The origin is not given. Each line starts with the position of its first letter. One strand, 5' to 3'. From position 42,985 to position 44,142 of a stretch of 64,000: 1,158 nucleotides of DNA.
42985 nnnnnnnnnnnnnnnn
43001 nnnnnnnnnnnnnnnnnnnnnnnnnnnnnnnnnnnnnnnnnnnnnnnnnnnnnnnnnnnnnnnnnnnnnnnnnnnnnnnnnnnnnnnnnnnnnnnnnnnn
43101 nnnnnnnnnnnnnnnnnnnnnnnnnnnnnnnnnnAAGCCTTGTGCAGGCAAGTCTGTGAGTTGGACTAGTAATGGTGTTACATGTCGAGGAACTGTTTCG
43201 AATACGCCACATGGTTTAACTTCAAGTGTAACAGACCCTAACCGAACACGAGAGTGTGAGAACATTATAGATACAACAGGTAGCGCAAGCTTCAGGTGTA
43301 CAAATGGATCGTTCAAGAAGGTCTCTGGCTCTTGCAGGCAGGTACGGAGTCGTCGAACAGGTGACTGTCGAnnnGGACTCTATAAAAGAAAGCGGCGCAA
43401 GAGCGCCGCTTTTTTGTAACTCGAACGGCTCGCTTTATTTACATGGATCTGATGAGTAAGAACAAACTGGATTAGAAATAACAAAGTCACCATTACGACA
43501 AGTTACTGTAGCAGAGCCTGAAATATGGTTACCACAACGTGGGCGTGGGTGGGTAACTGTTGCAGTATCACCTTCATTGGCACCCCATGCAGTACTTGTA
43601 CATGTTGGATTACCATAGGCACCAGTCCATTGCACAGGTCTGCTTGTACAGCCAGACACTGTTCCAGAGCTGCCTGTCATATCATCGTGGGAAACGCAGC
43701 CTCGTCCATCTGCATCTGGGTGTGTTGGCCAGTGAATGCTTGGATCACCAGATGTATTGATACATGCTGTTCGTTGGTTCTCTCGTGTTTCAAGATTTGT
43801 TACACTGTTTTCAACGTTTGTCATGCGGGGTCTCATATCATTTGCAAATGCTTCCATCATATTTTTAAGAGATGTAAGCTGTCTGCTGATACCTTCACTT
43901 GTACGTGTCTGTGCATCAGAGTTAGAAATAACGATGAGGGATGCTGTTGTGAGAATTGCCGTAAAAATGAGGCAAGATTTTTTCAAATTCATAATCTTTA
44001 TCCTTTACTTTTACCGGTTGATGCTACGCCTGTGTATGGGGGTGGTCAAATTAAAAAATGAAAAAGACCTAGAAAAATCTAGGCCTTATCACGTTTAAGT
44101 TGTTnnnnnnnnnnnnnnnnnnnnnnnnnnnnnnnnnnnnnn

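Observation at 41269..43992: Novel ~65-aa cysteine-rich extracellular repeat module (C-x3-[VM]-[ST]-W-x3-6-C ... HG ... C ... C-x-NG ... C) present in 2, 3 and 1 copies in family members E, F and G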

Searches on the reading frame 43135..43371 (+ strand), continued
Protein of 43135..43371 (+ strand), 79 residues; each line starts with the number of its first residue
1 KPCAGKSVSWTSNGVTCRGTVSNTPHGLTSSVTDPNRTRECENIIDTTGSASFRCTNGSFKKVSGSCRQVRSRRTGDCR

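Call 60: search_protein_families(library=pfam, proteins=[P0120, P0102, P0093, P0017, P0024, P0036, P0028, P0051, P0060], max_evalue=0.001)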
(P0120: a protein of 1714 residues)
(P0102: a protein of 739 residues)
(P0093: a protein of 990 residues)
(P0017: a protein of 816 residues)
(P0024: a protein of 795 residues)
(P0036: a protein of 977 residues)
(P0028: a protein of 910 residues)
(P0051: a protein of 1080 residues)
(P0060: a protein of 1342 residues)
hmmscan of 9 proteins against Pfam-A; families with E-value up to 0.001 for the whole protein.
P0120 (1714 aa): 7 families
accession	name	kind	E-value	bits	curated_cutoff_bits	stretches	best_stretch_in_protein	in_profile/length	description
PF25390.1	WD40_RLD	-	6.1e-111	371.7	150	4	986-1359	2-362/363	RCC1-like domain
PF00415.24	RCC1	-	3e-90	297.1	21.7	9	659-709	1-50/50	Regulator of chromosome condensation (RCC1) repeat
PF13540.12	RCC1_2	-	1.5e-61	203.2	22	7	1187-1215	2-30/30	Regulator of chromosome condensation (RCC1) repeat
PF00090.25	TSP_1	-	3.1e-10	40.5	21.6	1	1374-1424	1-49/49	Thrombospondin type 1 domain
PF19028.6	TSP1_spondin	-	6.1e-09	36.5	41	1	1374-1424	4-52/52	Spondin-like TSP1 domain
PF22195.2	TSP1_CFP_C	-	0.00013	22.8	27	1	1370-1402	2-35/90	CFP-like, C-terminal thrombospondin type 1 domain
PF19030.6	TSP1_ADAMTS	-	0.00023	21.8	23.8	1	1378-1424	5-55/55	Thrombospondin type 1 domain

P0102 (739 aa): 0 families

P0093 (990 aa): 0 families

P0017 (816 aa): 0 families

P0024 (795 aa): 0 families

P0036 (977 aa): 3 families
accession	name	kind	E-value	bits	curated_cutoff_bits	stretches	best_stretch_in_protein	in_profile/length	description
PF25390.1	WD40_RLD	-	4.6e-43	148.4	150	2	774-965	97-289/363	RCC1-like domain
PF13540.12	RCC1_2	-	1.4e-33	114.2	22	3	696-723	2-29/30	Regulator of chromosome condensation (RCC1) repeat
PF00415.24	RCC1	-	3.9e-25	88.6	21.7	3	785-830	2-49/50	Regulator of chromosome condensation (RCC1) repeat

P0028 (910 aa): 0 families

P0051 (1080 aa): 0 families

P0060 (1342 aa): 1 family
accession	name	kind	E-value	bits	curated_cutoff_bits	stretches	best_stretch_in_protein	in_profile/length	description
PF19077.6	Big_13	-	3.1e-05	24.8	27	0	202-236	69-102/102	Bacterial Ig-like domain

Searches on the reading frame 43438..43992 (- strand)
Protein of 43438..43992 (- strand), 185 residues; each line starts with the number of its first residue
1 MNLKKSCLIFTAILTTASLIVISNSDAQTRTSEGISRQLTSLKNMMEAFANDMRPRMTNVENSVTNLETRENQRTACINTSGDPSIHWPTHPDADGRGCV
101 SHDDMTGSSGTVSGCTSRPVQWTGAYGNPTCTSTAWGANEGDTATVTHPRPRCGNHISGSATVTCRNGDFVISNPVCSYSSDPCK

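Call 7: search_protein_families(library=pfam, proteins=[window:43438-43992:-], max_evalue=1)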
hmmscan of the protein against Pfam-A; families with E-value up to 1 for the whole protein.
window:43438-43992:- (185 aa): 3 families
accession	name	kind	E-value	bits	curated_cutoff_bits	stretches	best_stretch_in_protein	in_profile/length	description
PF17561.7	TssO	-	0.026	15.1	29.2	1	6-73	13-80/148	Type VI secretion system, TssO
PF04513.17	Baculo_PEP_C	-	0.13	12.7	38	1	26-69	56-99/140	Baculovirus polyhedron envelope protein, PEP, C terminus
PF03915.18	AIP3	-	0.21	11.1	31.6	1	23-72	127-176/406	Actin interacting protein 3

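Call 20: search_protein_families(library=ncbifam, proteins=[window:43438-43992:-], max_evalue=0.1)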
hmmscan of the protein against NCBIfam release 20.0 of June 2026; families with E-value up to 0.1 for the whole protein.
window:43438-43992:- (185 aa): 0 families

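Call 88: search_protein_families(library=phrogs, proteins=[window:43438-43992:-], max_evalue=0.01)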
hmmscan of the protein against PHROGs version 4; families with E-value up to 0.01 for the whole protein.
window:43438-43992:- (185 aa): 0 families
